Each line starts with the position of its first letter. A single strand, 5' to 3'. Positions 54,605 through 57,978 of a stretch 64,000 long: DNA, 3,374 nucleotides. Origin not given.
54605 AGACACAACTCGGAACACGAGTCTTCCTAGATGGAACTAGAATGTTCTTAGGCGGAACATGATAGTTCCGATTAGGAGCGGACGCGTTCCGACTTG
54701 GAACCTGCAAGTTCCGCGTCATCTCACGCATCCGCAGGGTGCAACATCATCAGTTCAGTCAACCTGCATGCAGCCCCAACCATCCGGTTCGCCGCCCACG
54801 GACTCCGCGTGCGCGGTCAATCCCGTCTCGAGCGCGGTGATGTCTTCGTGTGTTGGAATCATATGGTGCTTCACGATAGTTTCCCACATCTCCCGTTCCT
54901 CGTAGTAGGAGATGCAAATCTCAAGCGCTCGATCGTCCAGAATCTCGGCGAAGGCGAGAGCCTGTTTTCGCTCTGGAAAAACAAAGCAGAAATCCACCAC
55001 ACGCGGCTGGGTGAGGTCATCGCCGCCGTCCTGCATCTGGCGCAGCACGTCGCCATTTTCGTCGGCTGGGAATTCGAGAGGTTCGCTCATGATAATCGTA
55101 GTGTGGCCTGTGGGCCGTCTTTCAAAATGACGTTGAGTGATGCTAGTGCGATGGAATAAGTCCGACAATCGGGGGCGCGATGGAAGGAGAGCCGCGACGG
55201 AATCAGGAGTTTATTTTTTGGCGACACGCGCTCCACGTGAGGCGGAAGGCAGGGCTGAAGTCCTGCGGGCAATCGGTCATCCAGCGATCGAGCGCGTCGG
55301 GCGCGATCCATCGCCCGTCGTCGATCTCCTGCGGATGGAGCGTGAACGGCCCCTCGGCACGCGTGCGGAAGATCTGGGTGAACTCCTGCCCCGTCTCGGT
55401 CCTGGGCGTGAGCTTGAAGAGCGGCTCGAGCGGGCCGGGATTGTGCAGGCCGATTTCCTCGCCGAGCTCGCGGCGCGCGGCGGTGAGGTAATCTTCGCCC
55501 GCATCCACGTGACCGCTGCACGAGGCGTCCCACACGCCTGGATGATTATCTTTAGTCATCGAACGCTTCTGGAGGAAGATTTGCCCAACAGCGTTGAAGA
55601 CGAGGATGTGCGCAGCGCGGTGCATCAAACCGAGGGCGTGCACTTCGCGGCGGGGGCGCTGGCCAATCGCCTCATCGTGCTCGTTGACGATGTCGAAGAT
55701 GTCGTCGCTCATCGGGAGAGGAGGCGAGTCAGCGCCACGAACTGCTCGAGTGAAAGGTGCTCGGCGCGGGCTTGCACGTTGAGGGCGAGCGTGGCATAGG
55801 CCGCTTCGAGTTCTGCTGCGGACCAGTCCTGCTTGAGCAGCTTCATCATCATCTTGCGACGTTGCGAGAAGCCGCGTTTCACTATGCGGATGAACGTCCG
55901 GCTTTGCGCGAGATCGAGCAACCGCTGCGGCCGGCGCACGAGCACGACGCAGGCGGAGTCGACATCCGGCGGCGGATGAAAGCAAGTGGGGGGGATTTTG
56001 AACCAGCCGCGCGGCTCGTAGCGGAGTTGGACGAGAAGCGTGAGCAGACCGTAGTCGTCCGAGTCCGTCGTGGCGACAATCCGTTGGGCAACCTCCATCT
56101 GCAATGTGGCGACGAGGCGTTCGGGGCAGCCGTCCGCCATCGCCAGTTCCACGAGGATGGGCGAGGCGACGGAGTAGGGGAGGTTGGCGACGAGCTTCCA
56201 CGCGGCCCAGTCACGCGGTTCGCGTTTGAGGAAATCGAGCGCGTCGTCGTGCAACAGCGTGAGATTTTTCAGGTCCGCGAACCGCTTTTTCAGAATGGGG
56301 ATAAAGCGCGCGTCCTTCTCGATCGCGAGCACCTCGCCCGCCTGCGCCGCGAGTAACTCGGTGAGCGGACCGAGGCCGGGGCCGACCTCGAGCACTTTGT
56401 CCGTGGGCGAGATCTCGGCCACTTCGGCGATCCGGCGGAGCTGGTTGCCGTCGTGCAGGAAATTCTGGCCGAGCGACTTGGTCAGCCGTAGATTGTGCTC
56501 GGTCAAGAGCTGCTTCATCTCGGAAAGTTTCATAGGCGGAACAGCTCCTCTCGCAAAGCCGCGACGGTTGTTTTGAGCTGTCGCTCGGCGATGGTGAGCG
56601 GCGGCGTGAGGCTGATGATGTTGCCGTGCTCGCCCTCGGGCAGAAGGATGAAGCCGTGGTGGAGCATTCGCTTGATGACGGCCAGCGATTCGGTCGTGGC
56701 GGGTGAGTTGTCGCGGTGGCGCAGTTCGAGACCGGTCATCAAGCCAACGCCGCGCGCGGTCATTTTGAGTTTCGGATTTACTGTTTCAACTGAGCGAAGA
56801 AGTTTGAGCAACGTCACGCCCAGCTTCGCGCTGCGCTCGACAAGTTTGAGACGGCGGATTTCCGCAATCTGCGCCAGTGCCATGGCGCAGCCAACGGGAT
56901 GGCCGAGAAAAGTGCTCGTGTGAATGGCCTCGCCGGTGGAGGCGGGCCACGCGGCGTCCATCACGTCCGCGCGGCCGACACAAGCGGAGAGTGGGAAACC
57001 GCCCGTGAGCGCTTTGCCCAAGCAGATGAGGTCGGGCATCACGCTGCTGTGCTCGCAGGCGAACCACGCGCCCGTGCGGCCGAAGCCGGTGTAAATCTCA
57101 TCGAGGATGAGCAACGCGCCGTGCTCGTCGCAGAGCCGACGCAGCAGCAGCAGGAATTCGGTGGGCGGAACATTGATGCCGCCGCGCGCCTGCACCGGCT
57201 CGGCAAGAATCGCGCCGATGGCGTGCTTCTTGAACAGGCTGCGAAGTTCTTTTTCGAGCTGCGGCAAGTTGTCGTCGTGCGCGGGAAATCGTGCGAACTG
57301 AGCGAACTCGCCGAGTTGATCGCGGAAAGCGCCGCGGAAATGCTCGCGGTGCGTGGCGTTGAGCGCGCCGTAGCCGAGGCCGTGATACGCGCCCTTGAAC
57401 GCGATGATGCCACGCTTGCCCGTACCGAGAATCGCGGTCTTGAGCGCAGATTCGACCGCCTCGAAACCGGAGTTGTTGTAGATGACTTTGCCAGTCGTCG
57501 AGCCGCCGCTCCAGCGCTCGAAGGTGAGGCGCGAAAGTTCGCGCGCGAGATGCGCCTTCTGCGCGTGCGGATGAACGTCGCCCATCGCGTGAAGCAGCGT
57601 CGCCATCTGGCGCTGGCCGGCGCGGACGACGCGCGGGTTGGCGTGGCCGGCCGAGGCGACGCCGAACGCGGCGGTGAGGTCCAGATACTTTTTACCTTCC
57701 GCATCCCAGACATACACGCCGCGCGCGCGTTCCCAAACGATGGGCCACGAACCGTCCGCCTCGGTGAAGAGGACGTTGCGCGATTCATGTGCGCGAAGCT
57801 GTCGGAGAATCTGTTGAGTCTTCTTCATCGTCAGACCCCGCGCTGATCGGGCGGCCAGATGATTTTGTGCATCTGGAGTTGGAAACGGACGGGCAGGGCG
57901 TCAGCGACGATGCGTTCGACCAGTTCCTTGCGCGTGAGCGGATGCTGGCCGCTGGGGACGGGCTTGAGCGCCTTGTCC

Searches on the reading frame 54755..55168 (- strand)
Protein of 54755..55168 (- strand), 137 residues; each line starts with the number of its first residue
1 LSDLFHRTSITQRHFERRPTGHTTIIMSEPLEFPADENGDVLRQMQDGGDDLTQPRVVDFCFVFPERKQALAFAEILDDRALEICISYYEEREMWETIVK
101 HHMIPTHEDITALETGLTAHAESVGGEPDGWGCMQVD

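Call 9: search_protein_families(library=pfam, proteins=[window:54755-55168:-])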
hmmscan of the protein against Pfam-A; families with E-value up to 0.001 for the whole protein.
window:54755-55168:- (137 aa): 1 family
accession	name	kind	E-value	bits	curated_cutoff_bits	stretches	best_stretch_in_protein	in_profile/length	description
PF06877.16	RraB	-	2.3e-23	83.1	23.3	1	36-133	2-102/102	Regulator of ribonuclease activity B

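Call 47: find_homologous_proteins(query=window:54755-55168:-)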
Query window:54755-55168:- (137 aa): 115 proteins with E <= 0.001 among 117 candidates.
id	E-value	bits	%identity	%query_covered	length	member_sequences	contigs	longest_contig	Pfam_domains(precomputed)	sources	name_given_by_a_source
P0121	2.5e-70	253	100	81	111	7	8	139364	PF06877.17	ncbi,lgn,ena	-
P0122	2.3e-55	204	83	82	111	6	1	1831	PF06877.17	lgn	-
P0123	7.3e-55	203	72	88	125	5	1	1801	PF06877.17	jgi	jgi:hypothetical protein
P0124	7.9e-55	203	78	81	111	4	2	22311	PF06877.17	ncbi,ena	-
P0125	8.2e-55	203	79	78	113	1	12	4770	PF06877.17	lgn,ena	-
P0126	1.3e-54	202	77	81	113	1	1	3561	PF06877.17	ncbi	-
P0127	2.8e-54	201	80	81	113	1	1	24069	PF06877.17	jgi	jgi:hypothetical protein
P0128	5.6e-54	200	76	80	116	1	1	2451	PF06877.17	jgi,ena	-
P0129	6.2e-54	200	77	81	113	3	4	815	PF06877.17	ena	-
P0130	1.9e-53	198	79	81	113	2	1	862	PF06877.17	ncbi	-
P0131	1.2e-52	196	75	81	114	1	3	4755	PF06877.17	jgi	jgi:hypothetical protein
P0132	4.4e-52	194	77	81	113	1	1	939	PF06877.17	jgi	jgi:hypothetical protein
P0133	1.1e-51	193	76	77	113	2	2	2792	PF06877.17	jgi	jgi:hypothetical protein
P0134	3.0e-51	191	75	80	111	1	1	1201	PF06877.17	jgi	jgi:hypothetical protein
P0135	4.9e-51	190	76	81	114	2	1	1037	PF06877.17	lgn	-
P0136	4.3e-50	187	75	79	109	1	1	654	PF06877.17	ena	-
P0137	2.8e-49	185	71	81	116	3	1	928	PF06877.17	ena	-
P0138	9.4e-49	183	71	77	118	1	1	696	PF06877.17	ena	-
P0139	1.2e-48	183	72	81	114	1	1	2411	PF06877.17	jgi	jgi:hypothetical protein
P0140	1.6e-48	182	72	81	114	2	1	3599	PF06877.17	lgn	-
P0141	2.7e-48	182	67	90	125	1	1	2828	PF06877.17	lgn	-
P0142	3.7e-48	181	70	80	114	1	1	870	PF06877.17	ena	-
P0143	6.6e-48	180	72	80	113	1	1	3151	PF06877.17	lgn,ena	-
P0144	1.2e-47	179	73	80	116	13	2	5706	PF06877.17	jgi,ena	jgi:hypothetical protein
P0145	2.6e-47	178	72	81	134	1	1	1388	PF06877.17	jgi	jgi:hypothetical protein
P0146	3.0e-47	178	71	81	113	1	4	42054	PF06877.17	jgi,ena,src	jgi:hypothetical protein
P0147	4.8e-47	177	69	80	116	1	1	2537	PF06877.17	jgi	jgi:hypothetical protein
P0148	7.9e-47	177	68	81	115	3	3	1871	PF06877.17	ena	-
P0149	1.2e-46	176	71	77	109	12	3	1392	PF06877.17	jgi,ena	jgi:hypothetical protein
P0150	1.3e-46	176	71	80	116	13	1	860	PF06877.17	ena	-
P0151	1.4e-46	176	68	80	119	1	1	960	PF06877.17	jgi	jgi:hypothetical protein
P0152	1.4e-46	176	69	80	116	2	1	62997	PF06877.17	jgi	jgi:hypothetical protein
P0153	1.9e-46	176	72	81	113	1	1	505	PF06877.17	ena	-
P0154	4.5e-46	174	66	81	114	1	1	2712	PF06877.17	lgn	-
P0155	5.6e-46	174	71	76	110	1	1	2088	PF06877.17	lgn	-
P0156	6.1e-46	174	68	79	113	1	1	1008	PF06877.17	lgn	-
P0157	1.2e-45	173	68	80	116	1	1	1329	PF06877.17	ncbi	-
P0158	1.2e-45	173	71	77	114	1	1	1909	PF06877.17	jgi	jgi:hypothetical protein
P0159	1.3e-45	173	68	81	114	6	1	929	PF06877.17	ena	-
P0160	1.4e-45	173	66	80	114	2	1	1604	PF06877.17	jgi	jgi:hypothetical protein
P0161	1.7e-45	172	74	77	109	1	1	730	PF06877.17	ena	-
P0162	2.1e-45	172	69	79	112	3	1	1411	PF06877.17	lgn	-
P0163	2.6e-45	172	67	78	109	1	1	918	PF06877.17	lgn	-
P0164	2.8e-45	172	65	81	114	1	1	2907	PF06877.17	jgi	jgi:hypothetical protein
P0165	2.9e-45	172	67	78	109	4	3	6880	PF06877.17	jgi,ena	-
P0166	4.9e-45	171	67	80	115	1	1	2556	PF06877.17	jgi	jgi:hypothetical protein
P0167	5.0e-45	171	65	81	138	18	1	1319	PF06877.17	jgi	jgi:hypothetical protein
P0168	6.2e-45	171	67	80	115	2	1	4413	PF06877.17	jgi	jgi:hypothetical protein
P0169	6.3e-45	171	67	80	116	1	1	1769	PF06877.17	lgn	-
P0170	9.7e-45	170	66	80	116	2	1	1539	PF06877.17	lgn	-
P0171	3.2e-44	168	65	81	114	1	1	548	PF06877.17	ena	-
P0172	3.5e-44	168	77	67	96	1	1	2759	PF06877.17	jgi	jgi:hypothetical protein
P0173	3.7e-44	168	67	78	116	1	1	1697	PF06877.17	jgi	-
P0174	4.0e-44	168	66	80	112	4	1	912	PF06877.17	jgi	-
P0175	8.4e-44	167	66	77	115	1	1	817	PF06877.17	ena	-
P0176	9.8e-44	167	67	81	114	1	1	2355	PF06877.17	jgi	jgi:hypothetical protein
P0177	1.1e-43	167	76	68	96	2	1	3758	PF06877.17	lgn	-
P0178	1.1e-43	167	67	77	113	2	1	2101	PF06877.17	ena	-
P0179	1.6e-43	166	69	77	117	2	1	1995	PF06877.17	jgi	jgi:hypothetical protein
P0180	2.3e-43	166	65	80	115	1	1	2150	PF06877.17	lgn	-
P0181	2.6e-43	165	65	81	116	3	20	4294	PF06877.17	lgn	-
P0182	2.8e-43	165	69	77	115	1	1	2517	PF06877.17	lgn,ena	-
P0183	3.0e-43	165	69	77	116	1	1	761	PF06877.17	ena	-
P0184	3.0e-43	165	67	77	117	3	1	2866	PF06877.17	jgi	jgi:hypothetical protein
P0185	3.1e-43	165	64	81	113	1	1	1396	PF06877.17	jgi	jgi:hypothetical protein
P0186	3.2e-43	165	70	77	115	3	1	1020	PF06877.17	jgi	jgi:Regulator of ribonuclease activity B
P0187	3.8e-43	165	66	77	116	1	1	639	PF06877.17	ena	-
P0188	5.4e-43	164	65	80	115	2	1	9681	PF06877.17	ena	-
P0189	8.2e-43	164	63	80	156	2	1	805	PF06877.17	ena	-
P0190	1.1e-42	163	64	80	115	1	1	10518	PF06877.17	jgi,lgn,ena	-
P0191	1.7e-42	163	64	78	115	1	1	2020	PF06877.17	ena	-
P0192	6.3e-42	161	65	77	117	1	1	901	PF06877.17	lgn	-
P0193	9.3e-42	160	66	77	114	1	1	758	PF06877.17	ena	-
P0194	1.1e-41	160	65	80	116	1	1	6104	PF06877.17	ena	-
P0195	1.1e-41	160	63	80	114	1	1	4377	PF06877.17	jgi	-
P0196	3.5e-41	158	64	80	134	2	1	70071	PF06877.17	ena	-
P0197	4.2e-41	158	64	80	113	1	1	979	PF06877.17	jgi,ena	-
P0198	4.8e-41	158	68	75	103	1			PF06877.17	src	-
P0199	6.1e-41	158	62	83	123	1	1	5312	PF06877.17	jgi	-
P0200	6.2e-41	158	64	80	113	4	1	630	PF06877.17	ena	-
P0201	1.0e-40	157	67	77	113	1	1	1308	PF06877.17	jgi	jgi:hypothetical protein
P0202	1.0e-40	157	65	77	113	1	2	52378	PF06877.17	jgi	jgi:hypothetical protein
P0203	2.4e-40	156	61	81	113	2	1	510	PF06877.17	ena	-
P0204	2.6e-40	156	62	80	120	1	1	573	PF06877.17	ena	-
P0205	3.1e-40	155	73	68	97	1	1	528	PF06877.17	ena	-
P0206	4.0e-40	155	61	80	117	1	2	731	PF06877.17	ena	-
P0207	7.9e-40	154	60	81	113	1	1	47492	PF06877.17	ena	-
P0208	1.9e-39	153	53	98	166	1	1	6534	PF06877.17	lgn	-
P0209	2.0e-39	153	61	80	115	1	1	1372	PF06877.17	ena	-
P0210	3.7e-39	152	64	77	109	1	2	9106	PF06877.17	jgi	jgi:hypothetical protein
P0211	1.8e-38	150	81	59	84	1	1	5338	PF06877.17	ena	-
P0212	3.2e-38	149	73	68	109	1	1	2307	PF06877.17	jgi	jgi:hypothetical protein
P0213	5.3e-38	148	67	68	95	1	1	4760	PF06877.17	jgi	jgi:hypothetical protein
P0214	2.4e-37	146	60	76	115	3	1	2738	PF06877.17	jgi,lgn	jgi:hypothetical protein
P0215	3.1e-37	146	63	74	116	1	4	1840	PF06877.17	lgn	-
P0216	4.0e-37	145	70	65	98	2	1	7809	PF06877.17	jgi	jgi:hypothetical protein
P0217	6.9e-37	145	64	75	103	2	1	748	PF06877.17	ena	-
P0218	1.2e-36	144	61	76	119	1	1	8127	PF06877.17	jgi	jgi:hypothetical protein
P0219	2.1e-36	143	58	80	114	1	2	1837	PF06877.17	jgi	jgi:hypothetical protein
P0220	2.3e-36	143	62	80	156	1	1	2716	PF06877.17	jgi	-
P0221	2.4e-36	143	61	76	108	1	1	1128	PF06877.17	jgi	jgi:hypothetical protein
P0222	3.0e-35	139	65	68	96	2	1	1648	PF06877.17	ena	-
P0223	3.4e-35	139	76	58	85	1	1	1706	PF06877.17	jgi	jgi:hypothetical protein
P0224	5.5e-35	138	56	80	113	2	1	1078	PF06877.17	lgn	-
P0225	1.5e-34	137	73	59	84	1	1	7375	PF06877.17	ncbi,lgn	-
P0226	2.6e-34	136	55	80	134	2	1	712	PF06877.17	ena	-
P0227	9.2e-34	134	57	80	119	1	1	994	PF06877.17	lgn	-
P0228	1.4e-33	134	61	67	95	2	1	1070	PF06877.17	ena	-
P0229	5.7e-33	132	67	59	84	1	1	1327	PF06877.17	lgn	-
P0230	3.5e-29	120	66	58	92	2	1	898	PF06877.17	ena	-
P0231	5.7e-26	109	64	57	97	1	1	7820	PF06877.17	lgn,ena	-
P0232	1.0e-23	102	48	79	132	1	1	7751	PF06877.17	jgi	jgi:hypothetical protein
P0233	3.7e-23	100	48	78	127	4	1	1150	PF06877.17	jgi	-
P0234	1.7e-20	91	50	76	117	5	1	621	PF06877.17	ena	-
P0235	2.6e-13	68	44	75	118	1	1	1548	PF06877.17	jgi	jgi:hypothetical protein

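Call 48: find_encoding_contigs(protein=P0124, flank=3000, max_places=2)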
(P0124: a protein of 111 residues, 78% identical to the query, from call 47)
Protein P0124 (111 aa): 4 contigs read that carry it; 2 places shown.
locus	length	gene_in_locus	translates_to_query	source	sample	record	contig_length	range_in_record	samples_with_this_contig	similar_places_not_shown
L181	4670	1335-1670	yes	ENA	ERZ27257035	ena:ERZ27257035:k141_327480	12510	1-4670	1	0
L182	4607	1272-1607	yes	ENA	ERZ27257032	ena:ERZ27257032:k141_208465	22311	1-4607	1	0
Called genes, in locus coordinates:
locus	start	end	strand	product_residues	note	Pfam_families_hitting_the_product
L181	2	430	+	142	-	?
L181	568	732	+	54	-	-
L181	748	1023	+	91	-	-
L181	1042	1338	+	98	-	-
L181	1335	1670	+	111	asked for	PF06877:RraB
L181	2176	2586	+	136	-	-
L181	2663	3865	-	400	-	PF02470:MlaD, PF28544:Helical_needle (faint)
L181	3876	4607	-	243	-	PF00005:ABC_tran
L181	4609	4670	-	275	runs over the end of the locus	PF02405:MlaE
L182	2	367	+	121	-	?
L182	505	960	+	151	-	-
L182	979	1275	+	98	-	-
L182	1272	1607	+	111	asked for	PF06877:RraB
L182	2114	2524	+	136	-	-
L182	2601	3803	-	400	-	PF02470:MlaD, PF28544:Helical_needle (faint)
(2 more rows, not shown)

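Call 49: find_encoding_contigs(protein=P0127, flank=3000, max_places=2)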
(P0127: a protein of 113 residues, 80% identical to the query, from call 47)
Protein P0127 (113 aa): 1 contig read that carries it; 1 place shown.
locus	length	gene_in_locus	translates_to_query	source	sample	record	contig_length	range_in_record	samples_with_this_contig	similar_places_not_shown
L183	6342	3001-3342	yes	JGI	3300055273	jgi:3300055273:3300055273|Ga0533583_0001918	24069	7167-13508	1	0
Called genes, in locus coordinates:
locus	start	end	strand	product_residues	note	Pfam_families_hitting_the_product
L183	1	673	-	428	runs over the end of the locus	-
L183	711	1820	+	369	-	PF01435:Peptidase_M48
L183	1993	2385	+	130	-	-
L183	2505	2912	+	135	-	-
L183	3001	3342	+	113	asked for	PF06877:RraB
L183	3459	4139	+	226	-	PF12796:Ank_2 (weak), PF13606:Ank_3 (faint), PF00023:Ank, PF12796:Ank_2, PF13637:Ank_4 (weak), PF13857:Ank_5, PF00023:Ank (weak)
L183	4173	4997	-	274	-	PF06182:ABC2_membrane_6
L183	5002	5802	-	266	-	PF06182:ABC2_membrane_6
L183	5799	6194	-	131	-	-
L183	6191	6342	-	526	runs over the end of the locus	PF00989:PAS, PF08448:PAS_4, PF13426:PAS_9, PF08447:PAS_3, PF00989:PAS, PF08447:PAS_3, PF08448:PAS_4, PF13426:PAS_9, +5 more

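Call 50: find_encoding_contigs(protein=P0125, flank=3000, max_places=3)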
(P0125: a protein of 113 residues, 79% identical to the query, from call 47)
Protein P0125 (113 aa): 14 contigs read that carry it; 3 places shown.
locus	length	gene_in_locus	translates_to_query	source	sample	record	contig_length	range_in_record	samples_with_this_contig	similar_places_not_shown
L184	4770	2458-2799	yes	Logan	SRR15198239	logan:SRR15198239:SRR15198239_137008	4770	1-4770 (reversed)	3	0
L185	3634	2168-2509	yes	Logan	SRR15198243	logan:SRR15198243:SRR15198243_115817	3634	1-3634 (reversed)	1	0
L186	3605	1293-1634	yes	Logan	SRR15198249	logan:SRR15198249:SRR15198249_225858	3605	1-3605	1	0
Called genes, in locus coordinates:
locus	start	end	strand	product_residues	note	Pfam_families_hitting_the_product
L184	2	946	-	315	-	?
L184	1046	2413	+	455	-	-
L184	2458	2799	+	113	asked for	PF06877:RraB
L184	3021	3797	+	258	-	-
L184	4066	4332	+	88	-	-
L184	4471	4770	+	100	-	?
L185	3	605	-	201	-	?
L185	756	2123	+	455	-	-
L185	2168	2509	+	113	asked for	PF06877:RraB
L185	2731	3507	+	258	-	-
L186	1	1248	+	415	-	?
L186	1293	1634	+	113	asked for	PF06877:RraB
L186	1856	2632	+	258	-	-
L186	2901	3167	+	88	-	-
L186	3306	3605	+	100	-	?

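Call 67: find_encoding_contigs(protein=P0122, flank=2500, max_places=2)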
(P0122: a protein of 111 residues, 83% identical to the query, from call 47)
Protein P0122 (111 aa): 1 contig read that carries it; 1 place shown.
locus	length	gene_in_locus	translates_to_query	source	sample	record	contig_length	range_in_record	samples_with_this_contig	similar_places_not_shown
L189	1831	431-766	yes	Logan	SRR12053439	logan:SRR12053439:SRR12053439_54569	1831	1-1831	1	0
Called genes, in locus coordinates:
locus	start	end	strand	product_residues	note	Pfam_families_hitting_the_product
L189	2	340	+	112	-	?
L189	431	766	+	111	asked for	PF06877:RraB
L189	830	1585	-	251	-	PF04029:2-ph_phosp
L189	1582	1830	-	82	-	?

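Call 68: find_encoding_contigs(protein=P0126, flank=2500, max_places=2)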
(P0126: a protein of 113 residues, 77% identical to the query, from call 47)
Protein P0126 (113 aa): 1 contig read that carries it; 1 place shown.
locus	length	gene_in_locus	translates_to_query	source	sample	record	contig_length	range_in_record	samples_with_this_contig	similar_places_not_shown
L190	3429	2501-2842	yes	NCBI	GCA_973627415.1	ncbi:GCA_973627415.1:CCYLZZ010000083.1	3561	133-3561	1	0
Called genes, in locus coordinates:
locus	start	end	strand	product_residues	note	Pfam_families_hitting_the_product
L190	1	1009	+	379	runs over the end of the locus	?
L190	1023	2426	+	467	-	PF02614:UxaC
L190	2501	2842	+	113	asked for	PF06877:RraB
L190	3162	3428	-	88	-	?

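Call 69: find_encoding_contigs(protein=P0146, flank=2500, max_places=2)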
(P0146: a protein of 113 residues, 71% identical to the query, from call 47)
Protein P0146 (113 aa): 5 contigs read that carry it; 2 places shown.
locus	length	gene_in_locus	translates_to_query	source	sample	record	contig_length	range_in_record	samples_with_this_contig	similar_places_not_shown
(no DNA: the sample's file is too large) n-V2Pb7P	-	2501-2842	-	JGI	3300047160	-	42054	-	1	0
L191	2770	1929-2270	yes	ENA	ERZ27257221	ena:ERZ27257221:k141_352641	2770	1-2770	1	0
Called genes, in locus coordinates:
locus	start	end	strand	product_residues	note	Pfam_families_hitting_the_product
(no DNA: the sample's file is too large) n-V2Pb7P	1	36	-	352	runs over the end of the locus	-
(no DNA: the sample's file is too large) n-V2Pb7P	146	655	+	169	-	PF02643:DUF192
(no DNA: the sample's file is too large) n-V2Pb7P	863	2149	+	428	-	PF00202:Aminotran_3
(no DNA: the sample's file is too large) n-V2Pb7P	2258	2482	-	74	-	-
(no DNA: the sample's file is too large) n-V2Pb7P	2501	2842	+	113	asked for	PF06877:RraB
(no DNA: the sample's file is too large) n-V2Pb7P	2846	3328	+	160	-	-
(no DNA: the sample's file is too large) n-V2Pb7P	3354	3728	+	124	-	PF00903:Glyoxalase, PF12681:Glyoxalase_2 (weak), PF18029:Glyoxalase_6 (faint)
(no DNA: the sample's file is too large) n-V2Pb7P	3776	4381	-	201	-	-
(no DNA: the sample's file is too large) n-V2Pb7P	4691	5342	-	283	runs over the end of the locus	PF13365:Trypsin_2 (weak)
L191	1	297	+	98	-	?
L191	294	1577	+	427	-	PF00202:Aminotran_3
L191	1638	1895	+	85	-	-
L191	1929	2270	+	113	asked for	PF06877:RraB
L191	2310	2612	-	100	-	-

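Call 97: find_encoding_contigs(protein=P0121, flank=1500, max_places=10)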
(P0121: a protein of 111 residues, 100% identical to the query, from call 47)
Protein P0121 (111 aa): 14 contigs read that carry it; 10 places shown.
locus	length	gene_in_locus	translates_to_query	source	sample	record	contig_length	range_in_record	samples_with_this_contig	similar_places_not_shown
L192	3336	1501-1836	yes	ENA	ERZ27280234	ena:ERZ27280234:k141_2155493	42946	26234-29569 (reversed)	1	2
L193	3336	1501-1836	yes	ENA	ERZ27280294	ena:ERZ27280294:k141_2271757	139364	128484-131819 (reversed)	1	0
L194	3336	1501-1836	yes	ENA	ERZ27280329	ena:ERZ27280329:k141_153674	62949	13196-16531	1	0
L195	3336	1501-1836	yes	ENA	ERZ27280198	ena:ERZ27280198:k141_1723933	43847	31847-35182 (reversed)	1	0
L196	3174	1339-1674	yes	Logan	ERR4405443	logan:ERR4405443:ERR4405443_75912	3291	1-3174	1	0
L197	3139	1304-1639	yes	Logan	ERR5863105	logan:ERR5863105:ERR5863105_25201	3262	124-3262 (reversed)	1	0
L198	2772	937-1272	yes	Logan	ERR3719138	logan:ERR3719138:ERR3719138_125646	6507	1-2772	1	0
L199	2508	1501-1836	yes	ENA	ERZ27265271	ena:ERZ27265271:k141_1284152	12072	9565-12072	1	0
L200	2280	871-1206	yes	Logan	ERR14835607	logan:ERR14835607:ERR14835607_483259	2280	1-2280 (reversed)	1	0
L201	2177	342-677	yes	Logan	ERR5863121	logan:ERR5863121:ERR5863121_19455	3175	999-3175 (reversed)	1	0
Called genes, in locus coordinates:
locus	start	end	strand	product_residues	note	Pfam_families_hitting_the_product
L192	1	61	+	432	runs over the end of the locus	PF00202:Aminotran_3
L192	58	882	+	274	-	PF00398:RrnaAD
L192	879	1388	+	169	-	PF00293:NUDIX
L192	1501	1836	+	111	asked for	PF06877:RraB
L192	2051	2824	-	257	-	PF04029:2-ph_phosp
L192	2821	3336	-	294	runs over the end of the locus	PF07934:OGG_N, PF00730:HhH-GPD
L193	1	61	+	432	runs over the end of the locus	PF00202:Aminotran_3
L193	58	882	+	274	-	PF00398:RrnaAD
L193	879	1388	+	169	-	PF00293:NUDIX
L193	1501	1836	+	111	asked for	PF06877:RraB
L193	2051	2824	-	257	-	PF04029:2-ph_phosp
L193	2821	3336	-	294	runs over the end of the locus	PF07934:OGG_N, PF00730:HhH-GPD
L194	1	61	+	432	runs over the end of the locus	PF00202:Aminotran_3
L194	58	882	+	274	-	PF00398:RrnaAD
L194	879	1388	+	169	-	PF00293:NUDIX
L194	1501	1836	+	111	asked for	PF06877:RraB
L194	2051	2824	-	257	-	PF04029:2-ph_phosp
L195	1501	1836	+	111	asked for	PF06877:RraB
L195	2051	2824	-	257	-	PF04029:2-ph_phosp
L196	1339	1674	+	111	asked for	PF06877:RraB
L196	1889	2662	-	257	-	PF04029:2-ph_phosp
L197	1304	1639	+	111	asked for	PF06877:RraB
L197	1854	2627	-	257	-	PF04029:2-ph_phosp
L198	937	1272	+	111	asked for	PF06877:RraB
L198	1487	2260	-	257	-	PF04029:2-ph_phosp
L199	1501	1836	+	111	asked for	PF06877:RraB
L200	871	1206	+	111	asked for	PF06877:RraB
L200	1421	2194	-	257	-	PF04029:2-ph_phosp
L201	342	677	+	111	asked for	PF06877:RraB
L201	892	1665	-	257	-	PF04029:2-ph_phosp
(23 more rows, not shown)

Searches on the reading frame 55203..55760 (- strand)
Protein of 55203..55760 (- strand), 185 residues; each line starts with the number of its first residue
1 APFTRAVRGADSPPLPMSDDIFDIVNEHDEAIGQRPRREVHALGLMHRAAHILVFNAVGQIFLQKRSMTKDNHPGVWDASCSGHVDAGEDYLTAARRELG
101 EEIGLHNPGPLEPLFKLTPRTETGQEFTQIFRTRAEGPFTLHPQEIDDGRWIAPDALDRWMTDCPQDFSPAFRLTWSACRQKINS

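Call 9: search_protein_families(library=pfam, proteins=[window:55203-55760:-])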
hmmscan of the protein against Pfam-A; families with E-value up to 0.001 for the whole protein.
window:55203-55760:- (185 aa): 1 family
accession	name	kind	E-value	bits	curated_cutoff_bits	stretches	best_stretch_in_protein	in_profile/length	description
PF00293.34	NUDIX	-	4.2e-21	75.8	21.1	1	47-159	3-121/134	NUDIX domain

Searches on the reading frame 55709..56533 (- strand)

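Call 9: search_protein_families(library=pfam, proteins=[window:55709-56533:-])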
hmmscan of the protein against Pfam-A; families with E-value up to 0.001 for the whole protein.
window:55709-56533:- (274 aa): 2 families
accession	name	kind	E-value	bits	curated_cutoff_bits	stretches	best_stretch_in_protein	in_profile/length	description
PF00398.26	RrnaAD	-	4.4e-49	167.4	24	1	17-271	4-260/263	Ribosomal RNA adenine dimethylase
PF13649.12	Methyltransf_25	-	3.2e-05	25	27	1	47-101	1-58/97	Methyltransferase domain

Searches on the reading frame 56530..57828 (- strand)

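Call 9: search_protein_families(library=pfam, proteins=[window:56530-57828:-])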
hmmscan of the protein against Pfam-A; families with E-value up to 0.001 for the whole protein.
window:56530-57828:- (432 aa): 1 family
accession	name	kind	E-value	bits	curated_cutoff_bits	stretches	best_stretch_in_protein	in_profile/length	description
PF00202.27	Aminotran_3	-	1.8e-94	317.2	30.5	1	27-426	8-400/403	Aminotransferase class-III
